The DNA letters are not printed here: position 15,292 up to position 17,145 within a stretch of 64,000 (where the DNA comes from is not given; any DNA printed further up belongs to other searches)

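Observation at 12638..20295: Taurine-type aminosulfonate operon with non-canonical composition: Xsc + class-III aminotransferase + GdhA + an unexplained MmsA-type acylating aldehyde dehydrogenase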

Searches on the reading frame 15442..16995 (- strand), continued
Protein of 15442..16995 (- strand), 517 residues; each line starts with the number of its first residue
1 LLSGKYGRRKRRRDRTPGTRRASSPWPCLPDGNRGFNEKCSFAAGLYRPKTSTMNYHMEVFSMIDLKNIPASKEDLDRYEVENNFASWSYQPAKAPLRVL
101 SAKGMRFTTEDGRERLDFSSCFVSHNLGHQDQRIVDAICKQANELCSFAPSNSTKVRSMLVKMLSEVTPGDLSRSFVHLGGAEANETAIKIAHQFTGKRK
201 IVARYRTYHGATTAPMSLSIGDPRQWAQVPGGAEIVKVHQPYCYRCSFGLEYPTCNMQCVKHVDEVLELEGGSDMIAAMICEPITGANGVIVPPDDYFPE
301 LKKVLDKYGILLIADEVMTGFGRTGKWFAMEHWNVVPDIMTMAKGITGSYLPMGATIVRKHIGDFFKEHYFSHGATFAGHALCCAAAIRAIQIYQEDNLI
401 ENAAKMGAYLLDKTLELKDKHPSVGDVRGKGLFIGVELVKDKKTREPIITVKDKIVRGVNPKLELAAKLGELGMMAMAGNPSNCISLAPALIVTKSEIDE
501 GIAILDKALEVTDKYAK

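Call 75: search_protein_families(library=ncbifam, max_evalue=1e-15, proteins=[L166:11447-13867:+])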
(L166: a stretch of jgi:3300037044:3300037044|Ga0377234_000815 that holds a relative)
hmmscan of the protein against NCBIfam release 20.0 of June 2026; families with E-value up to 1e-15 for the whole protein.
L166:11447-13867:+ (806 aa): 13 families
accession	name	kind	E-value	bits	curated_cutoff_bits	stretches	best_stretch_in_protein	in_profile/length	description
TIGR01372.1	soxA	subfamily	3.1e-61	207.3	1164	1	416-805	605-995/996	sarcosine oxidase subunit alpha family protein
NF001567.0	PRK00389.1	subfamily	1.1e-51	175.9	300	1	466-799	31-355/359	glycine cleavage system aminomethyltransferase GcvT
NF053776.1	TmaoDeMthMsil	equivalog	6.1e-48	163.9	1100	1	471-805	420-762/763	trimethylamine N-oxide demethylase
TIGR00528.1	gcvT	equivalog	4.8e-39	134.3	235.85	1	469-797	32-360/362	glycine cleavage system aminomethyltransferase GcvT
NF010093.0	PRK13579.1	equivalog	3.1e-38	131.5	459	1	471-797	43-364/371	glycine cleavage system aminomethyltransferase GcvT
TIGR02352.1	thiamin_ThiO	equivalog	5e-28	98.2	250.8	1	7-255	1-248/351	glycine oxidase ThiO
NF009133.0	PRK12486.1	equivalog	2e-24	86.2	410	1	465-795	40-367/369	dimethylsulfoniopropionate demethylase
TIGR01373.1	soxB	subfamily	7.2e-21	74.5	529.45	1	2-221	28-254/407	sarcosine oxidase subunit beta family protein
TIGR03377.1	glycerol3P_GlpA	equivalog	1.5e-20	73.3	552.8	1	7-223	2-220/530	anaerobic glycerol-3-phosphate dehydrogenase subunit GlpA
NF008425.0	PRK11259.1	equivalog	2.6e-18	66.1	257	1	2-382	2-375/377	N-methyl-L-tryptophan oxidase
NF008313.0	PRK11101.1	equivalog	2e-17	63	425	1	3-223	7-229/548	anaerobic glycerol-3-phosphate dehydrogenase subunit A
TIGR01377.1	soxA_mon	subfamily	3.9e-17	62.1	479.65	1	7-383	3-376/381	amino oxidase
NF001933.0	PRK00711.1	subfamily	3e-16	59.5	383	0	62-225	110-275/429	D-amino acid dehydrogenase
